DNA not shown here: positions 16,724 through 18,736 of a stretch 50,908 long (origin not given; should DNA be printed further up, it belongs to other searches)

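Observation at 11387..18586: Permuted Mrp/Mbh-like antiporter module with a split MrpA and three NuoL/M/N-type subunits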

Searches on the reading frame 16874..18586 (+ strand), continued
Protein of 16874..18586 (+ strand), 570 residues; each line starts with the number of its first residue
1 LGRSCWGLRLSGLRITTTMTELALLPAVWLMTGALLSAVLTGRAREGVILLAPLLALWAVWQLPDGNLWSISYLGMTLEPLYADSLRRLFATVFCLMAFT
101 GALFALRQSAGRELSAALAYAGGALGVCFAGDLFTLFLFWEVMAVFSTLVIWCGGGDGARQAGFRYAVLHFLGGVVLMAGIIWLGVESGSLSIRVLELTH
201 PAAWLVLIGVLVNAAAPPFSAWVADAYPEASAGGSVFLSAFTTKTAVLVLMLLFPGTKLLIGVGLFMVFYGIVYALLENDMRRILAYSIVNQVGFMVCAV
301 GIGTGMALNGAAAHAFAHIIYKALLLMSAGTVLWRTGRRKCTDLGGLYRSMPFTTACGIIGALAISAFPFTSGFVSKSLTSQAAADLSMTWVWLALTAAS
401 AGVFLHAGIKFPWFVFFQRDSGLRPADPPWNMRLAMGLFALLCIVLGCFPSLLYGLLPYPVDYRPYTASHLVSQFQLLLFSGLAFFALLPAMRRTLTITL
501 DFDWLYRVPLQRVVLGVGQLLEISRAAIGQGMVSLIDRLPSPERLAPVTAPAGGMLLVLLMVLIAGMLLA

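Call 34: search_solved_structures(query=A1, max_evalue=1e-10, show_alignments=4)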
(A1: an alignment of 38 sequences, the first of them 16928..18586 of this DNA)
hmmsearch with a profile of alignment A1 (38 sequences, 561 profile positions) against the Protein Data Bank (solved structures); distinct sequences matched with E-value up to 1e-10: 56.
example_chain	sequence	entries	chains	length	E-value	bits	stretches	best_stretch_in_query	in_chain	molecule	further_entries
6u8y_X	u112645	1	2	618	3.7e-40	141.3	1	34-437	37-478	NADH dehydrogenase subunit M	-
6cfw_H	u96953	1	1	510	2.2e-37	132.1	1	64-436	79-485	Monovalent cation/H+ antiporter subunit D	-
7qru_D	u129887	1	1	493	3e-32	115.2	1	1-433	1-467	Na+/H+ antiporter subunit D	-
7d3u_A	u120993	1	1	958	1.3e-31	113.1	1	37-365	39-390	Monovalent Na+/H+ antiporter subunit A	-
6u8y_H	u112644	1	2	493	2.5e-31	112.1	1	16-440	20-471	NADH dehydrogenase subunit N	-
6z16_A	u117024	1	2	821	1.3e-29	106.5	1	103-440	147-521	Multisubunit Na+/H+ antiporter, A subunit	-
5lnk_L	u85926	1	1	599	2.4e-29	105.6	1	111-386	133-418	Mitochondrial complex I, ND5 subunit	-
6q9b_D5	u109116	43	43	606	2.4e-29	105.6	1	111-386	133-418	NADH-ubiquinone oxidoreductase chain 5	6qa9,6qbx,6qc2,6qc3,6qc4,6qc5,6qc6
7v2d_l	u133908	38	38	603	7.2e-29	104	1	111-386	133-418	NADH-ubiquinone oxidoreductase chain 5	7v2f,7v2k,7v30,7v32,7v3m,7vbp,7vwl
7v2c_l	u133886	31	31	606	7.3e-29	104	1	111-386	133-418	NADH-ubiquinone oxidoreductase chain 5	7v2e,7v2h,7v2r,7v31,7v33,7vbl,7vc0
5gpn_j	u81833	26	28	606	7.7e-29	103.9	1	111-386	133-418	NADH-ubiquinone oxidoreductase chain 5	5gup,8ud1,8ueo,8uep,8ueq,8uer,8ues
5lc5_L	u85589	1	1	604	5.2e-27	97.9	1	111-386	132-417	NADH-ubiquinone oxidoreductase chain 5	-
9w2u_L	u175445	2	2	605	5.2e-27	97.9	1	111-386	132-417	NADH-ubiquinone oxidoreductase chain 5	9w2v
5ldw_L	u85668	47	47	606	5.2e-27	97.9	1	111-386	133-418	NADH-ubiquinone oxidoreductase chain 5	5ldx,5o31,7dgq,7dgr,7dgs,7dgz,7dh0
5cod_L1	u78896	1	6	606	5.9e-27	97.7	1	111-386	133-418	NADH-ubiquinone oxidoreductase chain 5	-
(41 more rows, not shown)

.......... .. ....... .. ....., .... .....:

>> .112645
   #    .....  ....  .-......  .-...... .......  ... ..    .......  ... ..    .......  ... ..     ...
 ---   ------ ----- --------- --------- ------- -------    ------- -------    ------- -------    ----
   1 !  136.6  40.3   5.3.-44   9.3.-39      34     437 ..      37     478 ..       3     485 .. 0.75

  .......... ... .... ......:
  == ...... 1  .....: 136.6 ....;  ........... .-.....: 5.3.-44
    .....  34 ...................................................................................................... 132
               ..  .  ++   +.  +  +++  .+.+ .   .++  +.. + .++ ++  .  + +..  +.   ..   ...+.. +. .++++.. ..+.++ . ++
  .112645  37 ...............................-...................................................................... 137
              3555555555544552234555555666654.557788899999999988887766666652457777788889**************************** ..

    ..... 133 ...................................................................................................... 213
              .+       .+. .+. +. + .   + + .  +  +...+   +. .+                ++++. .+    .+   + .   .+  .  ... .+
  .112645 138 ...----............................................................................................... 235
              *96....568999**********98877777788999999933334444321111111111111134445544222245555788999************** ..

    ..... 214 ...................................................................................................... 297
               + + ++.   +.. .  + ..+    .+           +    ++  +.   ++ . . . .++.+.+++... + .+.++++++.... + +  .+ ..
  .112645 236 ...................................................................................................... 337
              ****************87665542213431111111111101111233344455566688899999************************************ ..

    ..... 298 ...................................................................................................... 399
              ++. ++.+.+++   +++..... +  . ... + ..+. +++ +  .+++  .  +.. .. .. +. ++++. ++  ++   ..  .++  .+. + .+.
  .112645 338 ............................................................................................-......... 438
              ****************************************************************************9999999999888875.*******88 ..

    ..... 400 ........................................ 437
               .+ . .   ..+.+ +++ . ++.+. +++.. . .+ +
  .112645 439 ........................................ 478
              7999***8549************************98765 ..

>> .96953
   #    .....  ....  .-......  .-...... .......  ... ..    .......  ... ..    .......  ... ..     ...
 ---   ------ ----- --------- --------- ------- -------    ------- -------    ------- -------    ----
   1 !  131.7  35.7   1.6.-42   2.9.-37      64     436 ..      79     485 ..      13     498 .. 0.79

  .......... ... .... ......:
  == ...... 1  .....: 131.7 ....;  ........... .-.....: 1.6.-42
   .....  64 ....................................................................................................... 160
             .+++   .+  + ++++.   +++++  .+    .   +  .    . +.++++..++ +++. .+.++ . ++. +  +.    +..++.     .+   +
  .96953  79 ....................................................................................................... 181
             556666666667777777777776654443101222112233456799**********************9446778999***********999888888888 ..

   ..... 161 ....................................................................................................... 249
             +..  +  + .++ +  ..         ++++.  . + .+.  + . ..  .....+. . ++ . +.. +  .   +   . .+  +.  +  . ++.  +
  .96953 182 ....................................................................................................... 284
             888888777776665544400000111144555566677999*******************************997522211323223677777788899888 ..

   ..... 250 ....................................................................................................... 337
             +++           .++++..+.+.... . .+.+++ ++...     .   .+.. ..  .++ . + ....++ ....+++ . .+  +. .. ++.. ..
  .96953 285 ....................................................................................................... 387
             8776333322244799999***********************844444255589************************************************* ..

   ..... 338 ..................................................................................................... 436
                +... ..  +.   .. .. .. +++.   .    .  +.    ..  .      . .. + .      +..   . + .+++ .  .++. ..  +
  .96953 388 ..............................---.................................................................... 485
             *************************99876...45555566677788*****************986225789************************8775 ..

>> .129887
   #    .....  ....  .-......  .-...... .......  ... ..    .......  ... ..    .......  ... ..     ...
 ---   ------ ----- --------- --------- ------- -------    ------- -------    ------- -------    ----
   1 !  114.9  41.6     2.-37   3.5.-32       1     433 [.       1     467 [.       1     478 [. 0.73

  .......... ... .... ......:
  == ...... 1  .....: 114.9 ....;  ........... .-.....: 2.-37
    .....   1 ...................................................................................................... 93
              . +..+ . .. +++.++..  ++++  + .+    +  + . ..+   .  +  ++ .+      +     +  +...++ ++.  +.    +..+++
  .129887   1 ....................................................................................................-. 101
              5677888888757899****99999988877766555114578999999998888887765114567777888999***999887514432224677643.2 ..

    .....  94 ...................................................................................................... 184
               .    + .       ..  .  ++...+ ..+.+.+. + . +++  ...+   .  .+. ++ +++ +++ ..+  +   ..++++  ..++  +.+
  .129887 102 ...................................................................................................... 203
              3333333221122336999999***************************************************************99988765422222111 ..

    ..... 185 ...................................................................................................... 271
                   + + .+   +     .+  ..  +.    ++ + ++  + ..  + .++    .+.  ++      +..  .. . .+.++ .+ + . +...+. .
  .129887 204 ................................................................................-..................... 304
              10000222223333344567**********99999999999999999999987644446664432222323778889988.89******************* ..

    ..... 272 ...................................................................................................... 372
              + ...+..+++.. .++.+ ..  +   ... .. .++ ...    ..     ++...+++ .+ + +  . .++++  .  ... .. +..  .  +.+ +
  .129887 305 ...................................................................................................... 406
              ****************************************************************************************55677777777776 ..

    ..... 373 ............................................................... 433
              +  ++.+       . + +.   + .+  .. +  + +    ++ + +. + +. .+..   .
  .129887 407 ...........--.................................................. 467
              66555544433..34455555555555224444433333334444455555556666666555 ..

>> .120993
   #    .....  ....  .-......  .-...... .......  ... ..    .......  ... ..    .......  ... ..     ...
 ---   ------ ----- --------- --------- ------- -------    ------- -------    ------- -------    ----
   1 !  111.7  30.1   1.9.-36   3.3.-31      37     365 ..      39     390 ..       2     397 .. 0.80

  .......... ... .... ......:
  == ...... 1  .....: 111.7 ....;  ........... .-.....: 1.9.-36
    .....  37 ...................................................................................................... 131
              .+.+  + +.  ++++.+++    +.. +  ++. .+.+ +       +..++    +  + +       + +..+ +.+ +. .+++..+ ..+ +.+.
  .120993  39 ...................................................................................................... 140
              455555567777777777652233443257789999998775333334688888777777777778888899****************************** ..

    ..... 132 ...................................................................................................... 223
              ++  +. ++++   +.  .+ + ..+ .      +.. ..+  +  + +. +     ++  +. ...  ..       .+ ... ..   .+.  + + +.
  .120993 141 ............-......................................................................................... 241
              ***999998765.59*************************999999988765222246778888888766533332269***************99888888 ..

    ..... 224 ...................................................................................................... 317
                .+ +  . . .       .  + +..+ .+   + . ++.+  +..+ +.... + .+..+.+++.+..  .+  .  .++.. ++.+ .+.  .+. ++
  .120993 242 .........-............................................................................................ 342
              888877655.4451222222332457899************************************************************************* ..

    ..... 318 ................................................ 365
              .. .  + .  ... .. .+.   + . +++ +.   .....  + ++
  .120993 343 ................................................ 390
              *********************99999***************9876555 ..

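Call 40: predict_structure(alignment_id=A1)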
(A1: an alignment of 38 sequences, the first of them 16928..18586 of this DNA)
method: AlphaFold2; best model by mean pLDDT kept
length: 552 residues; sequences in the alignment: 38
mean_pLDDT: 82.5   pTM: 0.83
mean pLDDT of the five models: 82.5, 81.6, 80.2, 74.9, 60.3
residues with pLDDT >= 90: 247; 70-90: 203; 50-70: 55; < 50: 47
segments of 3 or more residues with pLDDT < 50: 203-212, 476-488, 517-529, 531-535
pLDDT, mean of each block of 10 residues (from residue 1): 67 94 93 96 91 84 93 96 92 90 95 94 91 78 79 90 92 91 93 79 47 62 87 96 93 84 81 90 96 94 90 89 86 94 80 75 92 93 87 85 89 95 92 90 84 83 83 54 46 72 71 49 47 52 59 48
secondary structure, 60 per line:
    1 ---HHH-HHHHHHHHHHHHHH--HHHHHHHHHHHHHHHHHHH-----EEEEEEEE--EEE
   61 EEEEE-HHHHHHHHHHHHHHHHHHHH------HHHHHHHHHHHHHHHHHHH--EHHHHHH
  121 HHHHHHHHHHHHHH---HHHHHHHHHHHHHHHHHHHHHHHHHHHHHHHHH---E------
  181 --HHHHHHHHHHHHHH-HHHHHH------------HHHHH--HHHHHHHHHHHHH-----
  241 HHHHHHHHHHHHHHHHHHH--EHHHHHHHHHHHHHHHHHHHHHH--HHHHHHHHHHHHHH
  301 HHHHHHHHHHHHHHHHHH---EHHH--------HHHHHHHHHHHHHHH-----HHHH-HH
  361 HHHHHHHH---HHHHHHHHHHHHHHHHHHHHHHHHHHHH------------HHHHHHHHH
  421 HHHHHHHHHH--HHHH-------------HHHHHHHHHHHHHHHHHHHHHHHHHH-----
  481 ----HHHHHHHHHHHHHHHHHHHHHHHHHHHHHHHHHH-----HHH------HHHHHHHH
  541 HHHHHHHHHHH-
elements in order: H8-21 H24-42 E48-55 E58-65 H67-86 H93-111 H115-134 H138-170 H183-196 H198-203 H216-220 H223-235 H241-259 H263-284 H287-318 H334-348 H354-357 H359-368 H372-399 H412-430 H433-436 H450-475 H485-518 H533-551

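Call 46: fold_search(model_id=the predicted structure, library=pdb)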
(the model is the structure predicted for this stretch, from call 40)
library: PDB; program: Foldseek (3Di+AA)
matches with E <= 10: 676; with E <= 0.001: 194
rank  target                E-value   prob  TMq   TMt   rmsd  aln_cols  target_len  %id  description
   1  7qru_A                1.2e-18  1.00  0.80  0.56  13.1       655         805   22  Structure of Bacillus pseudofirmus Mrp antiporter complex, monomer (released 2022-11-09)
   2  9a6h_A                2.7e-18  1.00  0.76  0.54   4.5       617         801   20  Integrative model of MRPA-MRPD by crosslinking MS and deep learning (released 2024-09-18)
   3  6z16_A                1.4e-17  1.00  0.71  0.52  13.3       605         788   21  Structure of the Mrp antiporter complex (released 2020-08-12)
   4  6zkm_L                3.3e-17  1.00  0.76  0.75   4.6       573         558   18  Complex I inhibited by rotenone, open2 (released 2020-10-07)
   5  9g9y_L                5.0e-17  1.00  0.75  0.63  14.2       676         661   18  Respiratory supercomplex CI2-CIII2-CIV2 (megacomplex) from alphaproteobacterium (released 2026-02-04)
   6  7qsd_L                5.0e-17  1.00  0.73  0.67   9.1       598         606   18  Bovine complex I in the active state at 3.1 A (released 2022-03-02)
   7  9g83_L                6.5e-17  1.00  0.77  0.65  13.6       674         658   18  Respiratory supercomplex CI1-CIII2-CIV2-(cbb3)1 from alphaproteobacterium (released 2026-02-04)
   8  6l7p_F                1.1e-16  1.00  0.72  0.62  12.8       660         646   20  cryo-EM structure of cyanobacteria NDH-1LdelV complex (released 2020-02-19)
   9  8qby_L                1.2e-16  1.00  0.73  0.62  13.9       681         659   18  Respiratory complex I from Paracoccus denitrificans in MSP2N2 nanodiscs (released 2024-09-11)
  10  9bwd_l                1.4e-16  1.00  0.76  0.70   9.5       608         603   18  Cryo-EM structure of respiratory supercomplex I (released 2025-08-06)
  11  7v2d_l                1.8e-16  1.00  0.78  0.71  14.0       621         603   18  Deactive state complex I from Q10 dataset (released 2022-03-02)
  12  6hum_F                2.3e-16  1.00  0.75  0.68   5.2       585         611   20  Structure of the photosynthetic complex I from Thermosynechococcus elongatus (released 2019-01-09)
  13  6khj_F                2.3e-16  1.00  0.70  0.61  13.9       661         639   20  Supercomplex for electron transfer (released 2020-02-12)
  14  6l7o_F                2.5e-16  1.00  0.72  0.62  13.9       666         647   20  cryo-EM structure of cyanobacteria Fd-NDH-1L complex (released 2020-02-19)
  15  6u8y_X                3.0e-16  1.00  0.69  0.64   9.7       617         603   23  Structure of the membrane-bound sulfane sulfur reductase (MBS), an archaeal respiratory membrane complex (released 2020-09-09)
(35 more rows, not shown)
